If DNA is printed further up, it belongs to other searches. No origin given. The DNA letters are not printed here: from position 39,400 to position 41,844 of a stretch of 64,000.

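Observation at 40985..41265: Rho factor carries a 290-aa R/E/G-rich N-terminal insertion encoded by perfect tandem 39-bp repeats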

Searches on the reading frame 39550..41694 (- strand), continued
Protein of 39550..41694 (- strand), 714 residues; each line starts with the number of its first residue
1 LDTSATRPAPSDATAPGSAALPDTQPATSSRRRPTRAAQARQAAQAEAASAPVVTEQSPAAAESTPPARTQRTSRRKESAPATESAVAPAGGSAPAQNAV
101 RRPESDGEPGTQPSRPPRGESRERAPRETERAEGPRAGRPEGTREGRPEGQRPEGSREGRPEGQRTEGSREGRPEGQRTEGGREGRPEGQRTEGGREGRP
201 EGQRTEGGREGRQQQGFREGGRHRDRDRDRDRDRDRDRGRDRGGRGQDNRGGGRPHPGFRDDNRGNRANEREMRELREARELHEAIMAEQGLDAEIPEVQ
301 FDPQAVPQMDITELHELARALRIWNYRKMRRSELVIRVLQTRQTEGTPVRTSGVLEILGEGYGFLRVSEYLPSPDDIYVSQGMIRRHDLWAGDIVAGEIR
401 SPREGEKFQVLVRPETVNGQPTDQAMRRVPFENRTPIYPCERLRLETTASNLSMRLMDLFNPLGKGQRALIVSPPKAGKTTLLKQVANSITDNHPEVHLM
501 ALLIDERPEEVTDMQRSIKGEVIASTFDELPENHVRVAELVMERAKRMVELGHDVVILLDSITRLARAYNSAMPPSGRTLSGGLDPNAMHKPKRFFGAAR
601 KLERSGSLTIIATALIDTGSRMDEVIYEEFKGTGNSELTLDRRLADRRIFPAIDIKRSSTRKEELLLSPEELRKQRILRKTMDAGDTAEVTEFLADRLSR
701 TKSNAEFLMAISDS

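Call 24: find_related_loci(query=window:39550-41694:-, collection=genome_contigs, flank=3000)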
Query window:39550-41694:- (714 aa) in genome_contigs; peptide patterns used: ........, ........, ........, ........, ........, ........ (x = any residue, [..] = any of these).
600 stretches matched a pattern (row limit reached: there are more); 573 encode a relative of the query (tblastn E <= 1e-3); the best 80 are kept; 80 distinct loci.
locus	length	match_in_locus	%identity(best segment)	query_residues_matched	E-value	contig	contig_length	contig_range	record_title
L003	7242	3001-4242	58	301-712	1e-157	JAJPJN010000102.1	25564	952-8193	MAG: Terriglobia bacterium isolate Centralia_MAG_491 k107_22955065, whole genome shotgun sequence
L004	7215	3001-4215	61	310-712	3e-157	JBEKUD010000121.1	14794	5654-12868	MAG: Candidatus Sulfotelmatobacter sp. isolate SPRUCE 573 SPRUCE_573_121, whole genome shotgun sequence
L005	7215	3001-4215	59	309-711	1e-156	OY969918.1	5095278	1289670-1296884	MAG: uncultured Acidobacteriota bacterium isolate MFD04967.bin.c.4 genome assembly, chromosome: 1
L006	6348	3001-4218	59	309-712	1e-156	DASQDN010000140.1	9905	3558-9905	MAG TPA_asm: Bryobacteraceae bacterium isolate SMAG_U11728 k141_622170, whole genome shotgun sequence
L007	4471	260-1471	60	311-712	1e-156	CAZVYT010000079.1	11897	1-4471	MAG TPA_asm: uncultured Melioribacter sp. isolate binchicken_co266_133 genome assembly, contig: NODE_9599_length_11897_c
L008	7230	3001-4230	59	301-708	1e-155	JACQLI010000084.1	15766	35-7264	MAG: Candidatus Omnitrophota bacterium isolate NC_groundwater_1199_Ag_S-0.1um_47_39 S_p1_S3_coassembly_k141_2436577, who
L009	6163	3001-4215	60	310-712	7e-156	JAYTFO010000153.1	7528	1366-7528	MAG: Acidobacteriota bacterium isolate GFS_2191 GFS_2191_152, whole genome shotgun sequence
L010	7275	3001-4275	56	298-712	7e-156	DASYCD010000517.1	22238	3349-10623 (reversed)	MAG TPA_asm: Bryobacteraceae bacterium isolate SMAG_U4924 k141_2305150, whole genome shotgun sequence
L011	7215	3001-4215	59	309-711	1e-155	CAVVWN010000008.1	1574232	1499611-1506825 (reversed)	MAG: uncultured Acidobacteriota bacterium isolate MFD09779.bin.1.373 genome assembly, contig: contig_3962, whole genome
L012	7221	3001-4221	58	309-713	3e-155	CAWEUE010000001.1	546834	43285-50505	MAG: uncultured Acidobacteriota bacterium isolate MFD05684.bin.2.83 genome assembly, contig: contig_19241, whole genome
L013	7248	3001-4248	58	300-713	4e-155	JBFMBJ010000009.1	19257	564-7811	MAG: Candidatus Omnitrophota bacterium isolate MAG161 MAG161_9, whole genome shotgun sequence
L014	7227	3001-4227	57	295-708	4e-155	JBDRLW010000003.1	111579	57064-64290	MAG: bacterium isolate MEGAHIT-group-1.8 k141_961107, whole genome shotgun sequence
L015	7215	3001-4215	60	310-712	2e-154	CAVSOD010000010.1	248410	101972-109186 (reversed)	MAG: uncultured Acidobacteriota bacterium isolate MFD03346.bin.1.72 genome assembly, contig: contig_2624, whole genome s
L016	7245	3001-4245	57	300-712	4e-154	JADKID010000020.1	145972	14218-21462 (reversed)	MAG: Bryobacterales bacterium isolate Skiv_18-Q3-R9-52_BATAC.396 tig00009691-10-1460060, whole genome shotgun sequence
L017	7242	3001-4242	57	301-712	2e-154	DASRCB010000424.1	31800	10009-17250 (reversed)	MAG TPA_asm: Bryobacteraceae bacterium isolate SMAG_U9942 k141_201715, whole genome shotgun sequence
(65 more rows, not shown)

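Call 36: search_solved_structures(query=window:39550-41694:-, max_evalue=1e-50, show_alignments=0)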
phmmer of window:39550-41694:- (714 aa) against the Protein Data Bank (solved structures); distinct sequences matched with E-value up to 1e-50: 11.
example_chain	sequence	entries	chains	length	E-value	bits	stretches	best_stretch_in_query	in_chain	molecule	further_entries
8q3p_a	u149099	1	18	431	2.8e-138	465.5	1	310-709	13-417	Transcription termination factor Rho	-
3ice_A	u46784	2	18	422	2.9e-138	465.4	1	310-709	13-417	Transcription termination factor rho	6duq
1pv4_A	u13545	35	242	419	2.9e-138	465.4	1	310-709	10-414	Transcription termination factor rho | Rho transcription termination factor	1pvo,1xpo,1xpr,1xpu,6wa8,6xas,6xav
8q3q_a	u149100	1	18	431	3.1e-138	465.3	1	310-709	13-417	Transcription termination factor Rho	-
5jji_A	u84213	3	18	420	3.3e-138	465.2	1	310-708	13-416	Transcription termination factor Rho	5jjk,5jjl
9ff7_A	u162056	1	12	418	1.2e-137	463.4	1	310-708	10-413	Transcription termination factor Rho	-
2ht1_A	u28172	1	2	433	3.9e-137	461.7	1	310-705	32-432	Transcription termination factor rho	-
8pex_A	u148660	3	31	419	7.2e-137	460.8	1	310-709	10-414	Transcription termination factor Rho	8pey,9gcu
3l0o_A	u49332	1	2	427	3.8e-135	455.1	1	306-711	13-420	Transcription termination factor rho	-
7oqh_A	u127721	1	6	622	6.3e-134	451.1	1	351-712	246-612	Transcription termination factor Rho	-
8hsj_A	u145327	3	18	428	7.8e-132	444.2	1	304-711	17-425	Transcription termination factor Rho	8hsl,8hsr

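Call 47: list_cluster_members(proteins=[P0001, P0003, P0005, P0006, P0007, P0008, P0009, P0010, P0011, P0012])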
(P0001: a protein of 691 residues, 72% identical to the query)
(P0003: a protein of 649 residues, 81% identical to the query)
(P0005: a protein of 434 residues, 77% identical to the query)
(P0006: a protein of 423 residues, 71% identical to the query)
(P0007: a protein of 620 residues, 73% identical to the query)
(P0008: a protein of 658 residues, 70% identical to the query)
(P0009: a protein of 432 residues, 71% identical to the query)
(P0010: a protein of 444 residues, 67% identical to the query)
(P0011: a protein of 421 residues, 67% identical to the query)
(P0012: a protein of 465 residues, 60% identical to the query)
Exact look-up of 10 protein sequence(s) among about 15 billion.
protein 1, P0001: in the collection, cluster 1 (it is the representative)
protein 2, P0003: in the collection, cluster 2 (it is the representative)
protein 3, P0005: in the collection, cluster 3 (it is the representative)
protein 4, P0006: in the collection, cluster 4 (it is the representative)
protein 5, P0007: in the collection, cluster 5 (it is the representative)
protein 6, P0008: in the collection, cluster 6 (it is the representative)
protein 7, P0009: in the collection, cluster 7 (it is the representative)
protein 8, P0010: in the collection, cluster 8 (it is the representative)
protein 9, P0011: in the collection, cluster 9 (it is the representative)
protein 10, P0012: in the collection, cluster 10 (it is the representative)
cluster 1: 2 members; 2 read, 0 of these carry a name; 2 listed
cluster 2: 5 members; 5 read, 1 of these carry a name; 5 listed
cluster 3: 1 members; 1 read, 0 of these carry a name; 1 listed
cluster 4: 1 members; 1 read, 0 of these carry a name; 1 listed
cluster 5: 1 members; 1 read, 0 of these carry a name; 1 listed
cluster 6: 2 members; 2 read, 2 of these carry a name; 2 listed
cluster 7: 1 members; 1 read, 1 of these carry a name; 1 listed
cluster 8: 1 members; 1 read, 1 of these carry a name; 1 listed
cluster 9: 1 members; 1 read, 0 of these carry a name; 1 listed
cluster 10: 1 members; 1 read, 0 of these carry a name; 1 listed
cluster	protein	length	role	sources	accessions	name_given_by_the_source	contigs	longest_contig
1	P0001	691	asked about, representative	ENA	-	-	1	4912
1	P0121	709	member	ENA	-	-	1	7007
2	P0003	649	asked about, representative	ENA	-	-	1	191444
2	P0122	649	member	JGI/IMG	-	transcription termination factor Rho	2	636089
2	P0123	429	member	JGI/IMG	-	-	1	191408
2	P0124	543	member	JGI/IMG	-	-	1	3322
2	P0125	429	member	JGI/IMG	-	-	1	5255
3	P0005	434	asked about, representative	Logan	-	-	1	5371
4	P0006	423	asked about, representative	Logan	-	-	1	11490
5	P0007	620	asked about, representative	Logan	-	-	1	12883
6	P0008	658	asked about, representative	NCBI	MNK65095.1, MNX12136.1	hypothetical protein D3C87_843810 [compost metagenome]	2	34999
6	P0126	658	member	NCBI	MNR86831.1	hypothetical protein D3C72_176880 [compost metagenome]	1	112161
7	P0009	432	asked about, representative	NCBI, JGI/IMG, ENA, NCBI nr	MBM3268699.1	MAG: transcription termination factor Rho [Candidatus Sericytochromatia bacterium] | transcription termination factor Rho [Candidatus Tanganyikabacteria bacterium]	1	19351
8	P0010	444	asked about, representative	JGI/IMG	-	transcription termination factor Rho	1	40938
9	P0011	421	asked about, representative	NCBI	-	-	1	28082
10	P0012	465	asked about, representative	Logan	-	-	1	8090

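Call 59: find_encoding_contigs(protein=P0003, flank=3000, max_places=2)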
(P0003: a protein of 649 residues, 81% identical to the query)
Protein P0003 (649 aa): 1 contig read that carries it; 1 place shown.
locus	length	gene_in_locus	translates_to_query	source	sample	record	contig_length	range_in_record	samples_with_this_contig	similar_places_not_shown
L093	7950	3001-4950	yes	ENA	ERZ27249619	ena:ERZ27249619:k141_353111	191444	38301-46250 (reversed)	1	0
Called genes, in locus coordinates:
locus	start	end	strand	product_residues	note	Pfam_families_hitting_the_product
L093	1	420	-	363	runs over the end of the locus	PF00082:Peptidase_S8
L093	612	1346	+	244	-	PF01168:Ala_racemase_N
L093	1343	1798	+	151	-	PF04472:SepF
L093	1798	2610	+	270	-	PF03807:F420_oxidored, PF14748:P5CR_dimer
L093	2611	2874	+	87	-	PF02325:CCB3_YggT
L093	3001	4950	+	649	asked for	PF07498:Rho_N, PF07497:Rho_RNA_bind, PF00006:ATP-synt_ab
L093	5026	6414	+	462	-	PF01476:LysM, PF23473:LysM3_LYK4_5 (faint), PF01476:LysM, PF01551:Peptidase_M23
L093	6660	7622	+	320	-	-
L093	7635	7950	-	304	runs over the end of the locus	PF13620:CarboxypepD_reg (weak)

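Call 60: find_encoding_contigs(protein=P0008, flank=3000, max_places=2)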
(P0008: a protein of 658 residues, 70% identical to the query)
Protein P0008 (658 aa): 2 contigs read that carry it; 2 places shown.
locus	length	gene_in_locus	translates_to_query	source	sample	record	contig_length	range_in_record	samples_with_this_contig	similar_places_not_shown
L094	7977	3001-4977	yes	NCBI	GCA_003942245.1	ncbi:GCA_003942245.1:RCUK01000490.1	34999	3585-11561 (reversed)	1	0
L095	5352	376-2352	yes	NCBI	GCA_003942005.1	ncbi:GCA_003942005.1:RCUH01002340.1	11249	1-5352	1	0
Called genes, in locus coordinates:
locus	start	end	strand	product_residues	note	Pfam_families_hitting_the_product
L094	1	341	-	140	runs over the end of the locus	-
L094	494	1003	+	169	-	-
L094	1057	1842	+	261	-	-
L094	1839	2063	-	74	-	PF11146:DUF2905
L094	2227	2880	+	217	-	PF00923:TAL_FSA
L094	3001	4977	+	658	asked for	PF07498:Rho_N, PF07497:Rho_RNA_bind, PF00006:ATP-synt_ab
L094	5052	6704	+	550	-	PF23446:LysM1_NFP_LYK (faint), PF01476:LysM, PF22310:NMB0315_dom_I (faint), PF23473:LysM3_LYK4_5 (faint), PF23577:LysM_RLK (faint), PF01476:LysM, PF01551:Peptidase_M23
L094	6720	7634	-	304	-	PF13620:CarboxypepD_reg (weak)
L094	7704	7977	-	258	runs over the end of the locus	PF03009:GDPD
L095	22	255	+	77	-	PF00923:TAL_FSA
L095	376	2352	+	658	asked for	PF07498:Rho_N, PF07497:Rho_RNA_bind, PF00006:ATP-synt_ab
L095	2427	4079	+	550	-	PF23446:LysM1_NFP_LYK (faint), PF01476:LysM, PF22310:NMB0315_dom_I (faint), PF23473:LysM3_LYK4_5 (faint), PF23577:LysM_RLK (faint), PF01476:LysM, PF01551:Peptidase_M23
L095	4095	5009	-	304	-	PF13620:CarboxypepD_reg (weak)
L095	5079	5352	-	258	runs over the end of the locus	PF03009:GDPD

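Call 63: predict_structure(alignment_id=A1)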
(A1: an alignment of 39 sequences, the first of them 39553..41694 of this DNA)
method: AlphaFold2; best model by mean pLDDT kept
length: 714 residues; sequences in the alignment: 39
mean_pLDDT: 67.9   pTM: 0.55
mean pLDDT of the five models: 67.9, 67.9, 66.9, 66.1, 65.6
residues with pLDDT >= 90: 240; 70-90: 159; 50-70: 55; < 50: 260
segments of 3 or more residues with pLDDT < 50: 1-34, 46-108, 110-263, 291-297
pLDDT, mean of each block of 10 residues (from residue 1): 36 34 35 50 49 36 36 33 34 36 36 37 34 32 31 32 37 36 35 36 37 38 38 42 40 37 58 88 79 49 82 89 85 84 59 92 90 92 95 94 89 93 91 91 93 93 94 88 95 96 94 94 93 92 95 95 88 65 57 75 93 81 77 80 88 89 90 90 86 90 92 66
secondary structure, 60 per line:
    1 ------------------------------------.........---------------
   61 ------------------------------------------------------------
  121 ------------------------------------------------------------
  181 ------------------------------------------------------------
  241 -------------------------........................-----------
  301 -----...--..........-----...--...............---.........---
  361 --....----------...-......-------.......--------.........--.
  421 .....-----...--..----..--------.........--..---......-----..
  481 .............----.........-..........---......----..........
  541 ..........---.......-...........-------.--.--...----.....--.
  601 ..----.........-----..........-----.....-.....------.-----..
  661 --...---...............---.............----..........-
elements in order (helices of 4 or more, strands of 3 or more residues): H37-45 H266-289 H311-320 H331-345 E349-357 E363-366 E377-379 H381-386 E394-400 E409-417 H422-425 H452-460 E468-473 H479-493 E498-506 H508-517 E521-526 H531-550 E554-560 H562-572 H593-597 E600-602 E607-615 H621-630 E636-640 H642-646 H669-683 H687-699 H704-713
